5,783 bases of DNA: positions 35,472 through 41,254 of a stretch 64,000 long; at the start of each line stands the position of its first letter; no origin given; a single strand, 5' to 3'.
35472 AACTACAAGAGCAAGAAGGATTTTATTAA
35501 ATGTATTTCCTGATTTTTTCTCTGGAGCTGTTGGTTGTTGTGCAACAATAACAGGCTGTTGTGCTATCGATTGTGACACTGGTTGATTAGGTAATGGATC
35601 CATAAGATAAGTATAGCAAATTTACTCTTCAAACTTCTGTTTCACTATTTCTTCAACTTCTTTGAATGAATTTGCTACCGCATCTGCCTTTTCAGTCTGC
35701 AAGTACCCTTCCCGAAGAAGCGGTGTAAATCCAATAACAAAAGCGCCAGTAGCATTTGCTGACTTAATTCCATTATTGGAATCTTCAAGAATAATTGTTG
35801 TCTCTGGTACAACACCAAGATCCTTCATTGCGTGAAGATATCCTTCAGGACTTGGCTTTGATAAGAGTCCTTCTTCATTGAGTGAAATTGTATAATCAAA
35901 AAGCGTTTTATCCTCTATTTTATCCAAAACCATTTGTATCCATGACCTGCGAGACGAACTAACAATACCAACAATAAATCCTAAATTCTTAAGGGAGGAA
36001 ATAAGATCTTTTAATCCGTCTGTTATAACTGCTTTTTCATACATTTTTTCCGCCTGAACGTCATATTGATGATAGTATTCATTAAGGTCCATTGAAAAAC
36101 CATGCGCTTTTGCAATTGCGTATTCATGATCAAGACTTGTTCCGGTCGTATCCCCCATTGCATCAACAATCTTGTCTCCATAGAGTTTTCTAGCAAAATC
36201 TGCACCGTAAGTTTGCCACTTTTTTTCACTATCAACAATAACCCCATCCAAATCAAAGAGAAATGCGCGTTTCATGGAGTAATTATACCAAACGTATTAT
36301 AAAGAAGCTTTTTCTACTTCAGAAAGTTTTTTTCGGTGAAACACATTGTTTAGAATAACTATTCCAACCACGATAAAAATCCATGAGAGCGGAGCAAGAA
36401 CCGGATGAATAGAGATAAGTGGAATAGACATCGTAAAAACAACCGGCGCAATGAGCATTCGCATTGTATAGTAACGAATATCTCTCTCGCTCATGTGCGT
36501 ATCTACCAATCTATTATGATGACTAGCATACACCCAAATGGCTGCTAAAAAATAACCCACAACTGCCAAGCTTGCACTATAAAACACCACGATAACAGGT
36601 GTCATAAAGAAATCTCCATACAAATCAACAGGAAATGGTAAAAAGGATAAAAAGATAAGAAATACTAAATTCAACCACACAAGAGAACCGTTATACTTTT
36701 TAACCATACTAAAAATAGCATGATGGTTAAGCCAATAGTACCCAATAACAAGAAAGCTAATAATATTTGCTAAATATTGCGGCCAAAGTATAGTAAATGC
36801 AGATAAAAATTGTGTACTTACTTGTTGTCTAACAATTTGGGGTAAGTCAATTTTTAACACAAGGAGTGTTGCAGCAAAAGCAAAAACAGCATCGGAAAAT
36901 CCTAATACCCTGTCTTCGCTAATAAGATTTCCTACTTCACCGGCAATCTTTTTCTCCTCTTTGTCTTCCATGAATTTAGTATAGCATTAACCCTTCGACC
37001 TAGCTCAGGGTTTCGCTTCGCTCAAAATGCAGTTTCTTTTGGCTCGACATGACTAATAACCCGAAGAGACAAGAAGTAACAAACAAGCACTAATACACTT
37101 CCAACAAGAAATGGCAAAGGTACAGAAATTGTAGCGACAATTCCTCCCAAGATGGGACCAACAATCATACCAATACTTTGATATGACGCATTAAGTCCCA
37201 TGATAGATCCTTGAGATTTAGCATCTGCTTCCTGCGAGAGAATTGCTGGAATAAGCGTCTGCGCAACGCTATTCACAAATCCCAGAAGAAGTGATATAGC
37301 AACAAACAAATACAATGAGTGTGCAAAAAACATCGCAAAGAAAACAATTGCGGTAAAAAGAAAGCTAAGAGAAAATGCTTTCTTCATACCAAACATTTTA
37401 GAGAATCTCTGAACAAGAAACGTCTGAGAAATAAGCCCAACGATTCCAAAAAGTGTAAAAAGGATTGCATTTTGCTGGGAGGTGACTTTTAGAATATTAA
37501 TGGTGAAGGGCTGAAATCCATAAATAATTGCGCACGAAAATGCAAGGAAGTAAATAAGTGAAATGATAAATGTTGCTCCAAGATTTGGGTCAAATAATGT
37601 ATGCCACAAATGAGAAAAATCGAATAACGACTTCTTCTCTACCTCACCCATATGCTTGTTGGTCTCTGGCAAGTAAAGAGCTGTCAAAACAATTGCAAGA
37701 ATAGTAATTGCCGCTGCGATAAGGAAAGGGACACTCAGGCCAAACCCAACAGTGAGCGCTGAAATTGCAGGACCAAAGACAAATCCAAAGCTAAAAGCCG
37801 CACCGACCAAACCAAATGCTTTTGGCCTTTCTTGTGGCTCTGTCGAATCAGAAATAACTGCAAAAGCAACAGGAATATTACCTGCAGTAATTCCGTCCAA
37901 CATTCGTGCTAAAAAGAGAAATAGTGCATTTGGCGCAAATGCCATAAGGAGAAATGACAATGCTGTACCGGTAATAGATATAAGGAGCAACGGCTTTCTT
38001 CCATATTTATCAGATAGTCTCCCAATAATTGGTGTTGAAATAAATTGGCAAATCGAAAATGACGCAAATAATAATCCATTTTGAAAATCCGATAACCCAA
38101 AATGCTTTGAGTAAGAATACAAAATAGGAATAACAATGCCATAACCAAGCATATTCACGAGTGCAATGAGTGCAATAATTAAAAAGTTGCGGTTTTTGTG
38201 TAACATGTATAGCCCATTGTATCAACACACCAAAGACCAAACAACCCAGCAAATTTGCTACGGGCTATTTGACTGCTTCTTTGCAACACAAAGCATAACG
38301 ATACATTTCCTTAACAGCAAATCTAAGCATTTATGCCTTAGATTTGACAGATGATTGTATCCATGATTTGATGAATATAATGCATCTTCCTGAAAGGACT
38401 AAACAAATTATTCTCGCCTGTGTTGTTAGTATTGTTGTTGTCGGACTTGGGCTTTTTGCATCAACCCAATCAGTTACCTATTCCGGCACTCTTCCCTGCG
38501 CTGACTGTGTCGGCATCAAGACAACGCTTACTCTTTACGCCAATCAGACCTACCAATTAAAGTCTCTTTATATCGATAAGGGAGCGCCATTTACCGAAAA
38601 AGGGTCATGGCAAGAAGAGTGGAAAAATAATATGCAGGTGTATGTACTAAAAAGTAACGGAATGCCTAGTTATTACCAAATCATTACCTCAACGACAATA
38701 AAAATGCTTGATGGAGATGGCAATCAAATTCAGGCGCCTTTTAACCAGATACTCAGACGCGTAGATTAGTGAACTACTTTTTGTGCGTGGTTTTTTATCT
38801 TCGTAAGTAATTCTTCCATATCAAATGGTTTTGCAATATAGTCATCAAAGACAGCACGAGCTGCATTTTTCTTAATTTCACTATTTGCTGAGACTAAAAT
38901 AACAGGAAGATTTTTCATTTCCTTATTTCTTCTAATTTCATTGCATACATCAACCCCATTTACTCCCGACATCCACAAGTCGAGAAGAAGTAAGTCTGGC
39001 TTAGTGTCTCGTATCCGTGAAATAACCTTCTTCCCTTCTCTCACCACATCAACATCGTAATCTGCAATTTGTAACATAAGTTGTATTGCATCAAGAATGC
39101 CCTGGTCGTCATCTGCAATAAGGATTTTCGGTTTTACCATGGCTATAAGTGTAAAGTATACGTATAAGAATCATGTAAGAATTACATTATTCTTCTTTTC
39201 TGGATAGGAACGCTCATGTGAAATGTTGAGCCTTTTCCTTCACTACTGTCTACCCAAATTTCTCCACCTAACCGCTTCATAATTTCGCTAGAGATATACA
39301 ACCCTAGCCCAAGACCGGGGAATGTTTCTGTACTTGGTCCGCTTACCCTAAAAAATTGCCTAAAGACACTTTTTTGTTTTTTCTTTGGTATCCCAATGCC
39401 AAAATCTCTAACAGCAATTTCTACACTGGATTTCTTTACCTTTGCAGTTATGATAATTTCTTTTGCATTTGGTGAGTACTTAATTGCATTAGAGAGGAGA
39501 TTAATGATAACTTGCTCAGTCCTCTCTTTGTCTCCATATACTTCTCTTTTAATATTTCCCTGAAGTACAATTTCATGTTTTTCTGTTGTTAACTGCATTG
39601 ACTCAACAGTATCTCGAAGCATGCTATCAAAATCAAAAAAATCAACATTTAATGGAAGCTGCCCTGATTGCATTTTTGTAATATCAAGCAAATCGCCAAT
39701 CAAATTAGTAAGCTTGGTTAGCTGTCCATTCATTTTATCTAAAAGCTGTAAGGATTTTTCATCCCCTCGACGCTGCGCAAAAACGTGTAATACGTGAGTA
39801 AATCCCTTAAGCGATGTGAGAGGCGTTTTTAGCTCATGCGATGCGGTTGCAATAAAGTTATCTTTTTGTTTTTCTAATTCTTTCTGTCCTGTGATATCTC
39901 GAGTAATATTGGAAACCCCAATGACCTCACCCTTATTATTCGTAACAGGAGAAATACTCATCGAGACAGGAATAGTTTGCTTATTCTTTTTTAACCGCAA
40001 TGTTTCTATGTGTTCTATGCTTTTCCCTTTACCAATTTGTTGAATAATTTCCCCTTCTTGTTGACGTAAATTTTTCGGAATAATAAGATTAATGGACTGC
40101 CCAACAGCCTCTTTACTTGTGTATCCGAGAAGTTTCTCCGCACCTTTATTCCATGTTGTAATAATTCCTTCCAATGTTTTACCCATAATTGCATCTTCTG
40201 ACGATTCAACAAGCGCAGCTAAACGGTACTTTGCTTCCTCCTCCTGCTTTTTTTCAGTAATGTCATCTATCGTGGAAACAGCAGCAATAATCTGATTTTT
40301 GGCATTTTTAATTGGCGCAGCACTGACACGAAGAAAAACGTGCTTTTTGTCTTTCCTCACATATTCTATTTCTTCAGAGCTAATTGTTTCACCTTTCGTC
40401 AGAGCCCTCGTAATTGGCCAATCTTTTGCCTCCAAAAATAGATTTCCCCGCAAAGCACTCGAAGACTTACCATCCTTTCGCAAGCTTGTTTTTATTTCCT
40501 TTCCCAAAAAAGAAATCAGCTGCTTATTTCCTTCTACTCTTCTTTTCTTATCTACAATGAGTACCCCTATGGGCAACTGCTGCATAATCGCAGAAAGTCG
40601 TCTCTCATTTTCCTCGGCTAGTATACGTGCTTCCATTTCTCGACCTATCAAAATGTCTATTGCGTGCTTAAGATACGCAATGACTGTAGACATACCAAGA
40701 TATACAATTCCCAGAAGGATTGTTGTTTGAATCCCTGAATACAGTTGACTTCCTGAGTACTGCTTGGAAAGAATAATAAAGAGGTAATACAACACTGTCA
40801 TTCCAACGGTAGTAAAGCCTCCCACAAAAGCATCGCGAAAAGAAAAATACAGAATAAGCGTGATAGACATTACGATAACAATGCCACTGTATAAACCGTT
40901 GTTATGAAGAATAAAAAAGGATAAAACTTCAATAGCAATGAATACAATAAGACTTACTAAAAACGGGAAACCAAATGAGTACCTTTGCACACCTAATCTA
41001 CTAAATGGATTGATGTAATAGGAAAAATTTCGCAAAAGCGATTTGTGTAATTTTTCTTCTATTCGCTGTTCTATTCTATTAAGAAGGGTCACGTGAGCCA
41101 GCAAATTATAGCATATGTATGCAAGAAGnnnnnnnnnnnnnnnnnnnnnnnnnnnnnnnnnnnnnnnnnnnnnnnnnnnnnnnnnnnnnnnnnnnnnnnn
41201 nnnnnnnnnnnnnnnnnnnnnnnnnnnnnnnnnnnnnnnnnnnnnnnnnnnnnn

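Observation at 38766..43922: A compact, two-component-regulated, flavinylation-dependent membrane redox module: an RnfD/NqrB-FNR fusion, ApbE, and an FMN_bind protein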

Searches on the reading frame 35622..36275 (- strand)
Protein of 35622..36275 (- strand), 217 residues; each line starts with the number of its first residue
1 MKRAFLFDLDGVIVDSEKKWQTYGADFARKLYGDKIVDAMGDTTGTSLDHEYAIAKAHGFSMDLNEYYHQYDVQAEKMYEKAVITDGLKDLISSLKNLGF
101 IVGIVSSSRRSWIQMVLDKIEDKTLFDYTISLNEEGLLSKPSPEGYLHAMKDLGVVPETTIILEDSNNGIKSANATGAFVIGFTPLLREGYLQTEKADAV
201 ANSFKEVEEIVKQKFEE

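Call 51: search_protein_families(library=pfam, proteins=[window:35622-36275:-], max_evalue=0.001)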
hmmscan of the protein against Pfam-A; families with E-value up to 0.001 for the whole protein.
window:35622-36275:- (217 aa): 3 families
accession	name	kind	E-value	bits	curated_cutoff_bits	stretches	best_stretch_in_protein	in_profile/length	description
PF13419.12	HAD_2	-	2.9e-25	89.9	23.8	1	6-182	2-177/178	Haloacid dehalogenase-like hydrolase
PF00702.32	Hydrolase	-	7.1e-21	75.9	26.4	1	3-175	2-189/191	haloacid dehalogenase-like hydrolase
PF12710.13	HAD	-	9.5e-05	23.3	27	1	6-126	2-124/189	haloacid dehalogenase-like hydrolase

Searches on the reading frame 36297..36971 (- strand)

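Call 51: search_protein_families(library=pfam, proteins=[window:36297-36971:-], max_evalue=0.001)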
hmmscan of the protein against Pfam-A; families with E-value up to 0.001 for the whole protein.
window:36297-36971:- (224 aa): 1 family
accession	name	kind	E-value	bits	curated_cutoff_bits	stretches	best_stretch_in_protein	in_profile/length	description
PF06736.16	TMEM175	-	2e-26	92.7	25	1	21-112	1-88/88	Endosomal/lysosomal potassium channel TMEM175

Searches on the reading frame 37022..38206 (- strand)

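Call 51: search_protein_families(library=pfam, proteins=[window:37022-38206:-], max_evalue=0.001)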
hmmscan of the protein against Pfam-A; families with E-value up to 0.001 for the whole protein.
window:37022-38206:- (394 aa): 5 families
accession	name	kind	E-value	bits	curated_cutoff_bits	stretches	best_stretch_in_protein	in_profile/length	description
PF07690.21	MFS_1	-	2.8e-62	211.1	33.4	2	11-225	1-220/347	Major Facilitator Superfamily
PF00083.30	Sugar_tr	-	4.2e-16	59.3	22.3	1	32-191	37-203/452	Sugar (and other) transporter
PF13347.12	MFS_2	-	2e-13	50.1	27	1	16-360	8-383/427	MFS/sugar transport protein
PF12832.13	MFS_1_like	-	7e-11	42.2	25.2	1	23-358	16-362/373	MFS_1 like family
PF06779.20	MFS_4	-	5.3e-08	33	26.3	1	72-379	61-362/364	Uncharacterised MFS-type transporter YbfB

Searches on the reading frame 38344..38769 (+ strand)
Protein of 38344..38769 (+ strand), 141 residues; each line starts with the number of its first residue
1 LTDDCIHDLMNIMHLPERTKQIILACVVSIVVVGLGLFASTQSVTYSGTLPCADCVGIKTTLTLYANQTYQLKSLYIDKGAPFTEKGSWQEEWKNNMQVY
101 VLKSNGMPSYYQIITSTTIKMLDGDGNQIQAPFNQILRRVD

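Call 3: search_protein_families(library=pfam, proteins=[window:38344-38769:+], max_evalue=0.01)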
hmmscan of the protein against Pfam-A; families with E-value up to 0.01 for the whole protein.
window:38344-38769:+ (141 aa): 1 family
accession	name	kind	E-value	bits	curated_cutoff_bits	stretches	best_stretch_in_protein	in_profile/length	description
PF04170.18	NlpE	-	1.2e-24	87.4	22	1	46-130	1-84/86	NlpE N-terminal domain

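Call 4: search_protein_families(library=ncbifam, proteins=[window:38344-38769:+], max_evalue=0.01)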
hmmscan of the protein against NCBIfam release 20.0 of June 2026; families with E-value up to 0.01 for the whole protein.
window:38344-38769:+ (141 aa): 1 family
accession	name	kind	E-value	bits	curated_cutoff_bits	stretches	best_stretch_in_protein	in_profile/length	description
NF007814.1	PRK10523.1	equivalog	1.2e-17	64.1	243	1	44-140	42-137/233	envelope stress response activation lipoprotein NlpE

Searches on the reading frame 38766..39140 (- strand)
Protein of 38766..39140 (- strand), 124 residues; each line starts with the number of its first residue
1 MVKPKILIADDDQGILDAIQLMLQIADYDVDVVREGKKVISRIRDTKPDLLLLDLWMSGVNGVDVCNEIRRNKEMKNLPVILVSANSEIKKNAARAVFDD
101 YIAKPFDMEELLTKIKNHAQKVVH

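Call 3: search_protein_families(library=pfam, proteins=[window:38766-39140:-], max_evalue=0.01)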
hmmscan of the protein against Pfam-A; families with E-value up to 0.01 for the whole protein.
window:38766-39140:- (124 aa): 3 families
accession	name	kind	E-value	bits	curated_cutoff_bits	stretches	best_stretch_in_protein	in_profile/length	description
PF00072.30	Response_reg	-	4.5e-26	91.6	30.2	1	6-116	1-111/111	Response regulator receiver domain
PF23198.2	PDE8A_N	-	0.0014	19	29.6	1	10-93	17-101/147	PDE8A-like, N-terminal domain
PF24896.1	Receiver_CRE1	-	0.0016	19.1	27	1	37-106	49-122/136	AHK4/CRE1/WOL first receiver domain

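Call 4: search_protein_families(library=ncbifam, proteins=[window:38766-39140:-], max_evalue=0.01)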
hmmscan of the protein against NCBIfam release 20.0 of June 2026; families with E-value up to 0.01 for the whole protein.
window:38766-39140:- (124 aa): 100 families (the best 25 are shown)
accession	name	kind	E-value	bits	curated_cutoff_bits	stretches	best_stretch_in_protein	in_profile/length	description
NF040689.1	MtrAB_MtrA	equivalog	4.7e-25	88.2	300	1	6-118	1-112/219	MtrAB system response regulator MtrA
TIGR02154.1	PhoB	equivalog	1.2e-24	86.9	296.2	1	3-118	2-119/226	phosphate regulon transcriptional regulator PhoB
NF040534.1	resp_reg_YycF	equivalog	4.2e-21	75.3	340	1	5-118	2-114/231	response regulator YycF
NF041733.1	resp_reg_CseB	equivalog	2.4e-20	72.9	350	1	5-118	2-114/228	two-component system response regulator CseB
NF008296.0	PRK11083.1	equivalog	2.8e-19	69.4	273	1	1-120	1-119/228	two-component system response regulator CreB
NF045944.1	ResRegRpaBCyano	equivalog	3.4e-19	69.1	330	1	7-117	1-110/229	response regulator transcription factor RpaB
NF045717.1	DVU0259_DivK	exception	3.8e-19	69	160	1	4-117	3-114/117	DVU0259 family response regulator domain-containing protein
NF007982.1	PRK10710.1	equivalog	3.9e-19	69.1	380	1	3-119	7-122/235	envelope stress response regulator BaeR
NF053854.1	RespRegPhoBBctds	equivalog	9e-19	67.7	270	1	6-117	1-113/225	two-component system response regulator PhoB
TIGR01818.1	ntrC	equivalog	1.2e-17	63.9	558.6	1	6-117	1-112/463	nitrogen regulation protein NR(I)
NF033120.0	vanR_FM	exception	2.5e-17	63.3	460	1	5-121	5-120/231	vancomycin resistance response regulator transcription factor, VanR-F/VanR-M family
NF033117.2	vanR_ACDEGLN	exception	6.5e-17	61.9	350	1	6-121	1-115/226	VanR-ABDEGLN family response regulator transcription factor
NF007135.0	PRK09581.1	equivalog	1.2e-16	60.6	474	1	5-117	4-118/457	PleD family two-component system response regulator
NF051870.1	NAssimRespRegNtrX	equivalog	1.5e-16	60.4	600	1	5-116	3-116/452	nitrogen assimilation response regulator NtrX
NF041734.1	resp_reg_RppA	equivalog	2.2e-16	59.9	250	1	5-117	2-116/229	two-component system response regulator RppA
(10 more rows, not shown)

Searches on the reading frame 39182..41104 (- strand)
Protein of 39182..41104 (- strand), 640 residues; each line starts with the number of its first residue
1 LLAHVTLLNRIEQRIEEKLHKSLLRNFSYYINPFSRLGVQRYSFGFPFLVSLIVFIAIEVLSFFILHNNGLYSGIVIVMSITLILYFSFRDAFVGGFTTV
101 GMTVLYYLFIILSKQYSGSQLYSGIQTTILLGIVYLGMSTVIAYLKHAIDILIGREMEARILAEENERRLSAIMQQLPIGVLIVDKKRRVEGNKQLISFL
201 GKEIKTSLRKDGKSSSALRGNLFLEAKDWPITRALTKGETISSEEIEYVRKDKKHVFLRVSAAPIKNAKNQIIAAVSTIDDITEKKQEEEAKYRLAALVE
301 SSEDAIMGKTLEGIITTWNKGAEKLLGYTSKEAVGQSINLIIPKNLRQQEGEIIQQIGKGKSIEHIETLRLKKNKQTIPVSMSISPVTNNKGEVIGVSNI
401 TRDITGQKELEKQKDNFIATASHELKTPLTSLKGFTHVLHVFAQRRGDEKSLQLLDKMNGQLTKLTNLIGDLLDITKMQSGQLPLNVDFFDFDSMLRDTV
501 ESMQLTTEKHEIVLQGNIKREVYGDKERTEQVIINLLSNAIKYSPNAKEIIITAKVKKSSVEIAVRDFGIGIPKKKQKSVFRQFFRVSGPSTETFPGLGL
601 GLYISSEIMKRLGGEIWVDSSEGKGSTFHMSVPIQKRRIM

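Call 3: search_protein_families(library=pfam, proteins=[window:39182-41104:-], max_evalue=0.01)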
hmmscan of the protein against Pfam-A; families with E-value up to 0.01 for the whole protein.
window:39182-41104:- (640 aa): 11 families
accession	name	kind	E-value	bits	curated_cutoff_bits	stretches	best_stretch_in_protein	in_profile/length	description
PF02518.31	HATPase_c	-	2.1e-26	93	26.4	1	524-635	1-110/111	Histidine kinase-, DNA gyrase B-, and HSP90-like ATPase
PF13426.13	PAS_9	-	4.7e-24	85.1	27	2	304-405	2-102/103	PAS domain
PF00989.32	PAS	-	2.5e-20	73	22.6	1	294-404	2-113/113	PAS fold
PF08448.16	PAS_4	-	1.3e-16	61.2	23.1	2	299-408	1-109/110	PAS fold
PF00512.31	HisKA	-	4.8e-15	55.8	26.9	1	413-481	1-66/66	His Kinase A (phospho-acceptor) domain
PF08447.18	PAS_3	-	1.9e-09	38.1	25.6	1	316-397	2-85/89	PAS fold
PF13188.13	PAS_8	-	3.5e-08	33.5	21.8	1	294-338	2-43/65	PAS domain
PF12282.15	GAF_PdtaS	-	6.5e-07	29.7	23.7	0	369-420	91-144/145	Histidine kinase PdtaS, GAF domain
PF13596.12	PAS_10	-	0.00053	21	22.1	0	315-405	21-106/106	PAS domain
PF13581.12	HATPase_c_2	-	0.001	19.5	27.4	1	537-630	40-125/127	Histidine kinase-like ATPase domain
PF23846.1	Cache_WalK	-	0.007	17.2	27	0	230-277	46-89/92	WalK sensor protein kinase Chache domain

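Call 4: search_protein_families(library=ncbifam, proteins=[window:39182-41104:-], max_evalue=0.01)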
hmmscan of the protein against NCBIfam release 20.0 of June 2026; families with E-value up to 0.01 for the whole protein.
window:39182-41104:- (640 aa): 95 families (the best 25 are shown)
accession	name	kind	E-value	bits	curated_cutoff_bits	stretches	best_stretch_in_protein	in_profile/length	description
NF046044.1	PnpS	equivalog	6.6e-72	242.7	400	2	285-633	47-390/390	two-component system histidine kinase PnpS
NF033092.0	HK_WalK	equivalog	9.3e-69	232.5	725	2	286-634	251-594/594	cell wall metabolism sensor histidine kinase WalK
TIGR02966.1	phoR_proteo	equivalog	3.4e-59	200.5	334.2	1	291-630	4-331/333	phosphate regulon sensor histidine kinase PhoR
NF047874.1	MASE3_PAS_HK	subfamily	1.4e-58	199.3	560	2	291-635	263-626/655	MASE3 domain-containing sensor histidine kinase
NF041880.1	EPS_EpsF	equivalog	2.1e-49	168.3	900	1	289-633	140-492/492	response regulator EpsF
NF008468.0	PRK11360.1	equivalog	1.6e-48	165.5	646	2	296-637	271-611/616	two-component system sensor histidine kinase AtoS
NF006800.0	PRK09303.1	equivalog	3.1e-43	148.2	342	1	412-636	149-379/383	histidine kinase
TIGR02956.1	TMAO_torS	equivalog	1.8e-42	145.5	676.5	1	411-636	461-684/967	TMAO reductase system sensor histidine kinase/response regulator TorS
NF045911.1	TCSHisKinNblS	equivalog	3.3e-42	144.7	1000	1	291-633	264-619/621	two-component system sensor histidine kinase NblS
NF041832.1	near_NosP_CTERM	subfamily_domain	3.5e-42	144.8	400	1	413-637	6-228/370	NahK/ErcS family hybrid sensor histidine kinase/response regulator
NF033093.1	HK_VicK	exception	3e-41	141.5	680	1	273-637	75-438/448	cell wall metabolism sensor histidine kinase VicK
NF008302.0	PRK11091.1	equivalog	3.4e-41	141.3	838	1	286-635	148-506/779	aerobic respiration two-component sensor histidine kinase ArcB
NF041735.1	hist_kin_RppB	equivalog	2.6e-39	135.3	400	1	412-633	214-438/438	two-component system sensor histidine kinase RppB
NF045595.1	HK_scytonemin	equivalog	4.5e-38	131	865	1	266-635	251-636/637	scytonemin biosynthesis sensor histidine kinase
NF040691.1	MtrAB_MtrB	equivalog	5.2e-38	131.3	450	1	399-635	256-493/507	MtrAB system histidine kinase MtrB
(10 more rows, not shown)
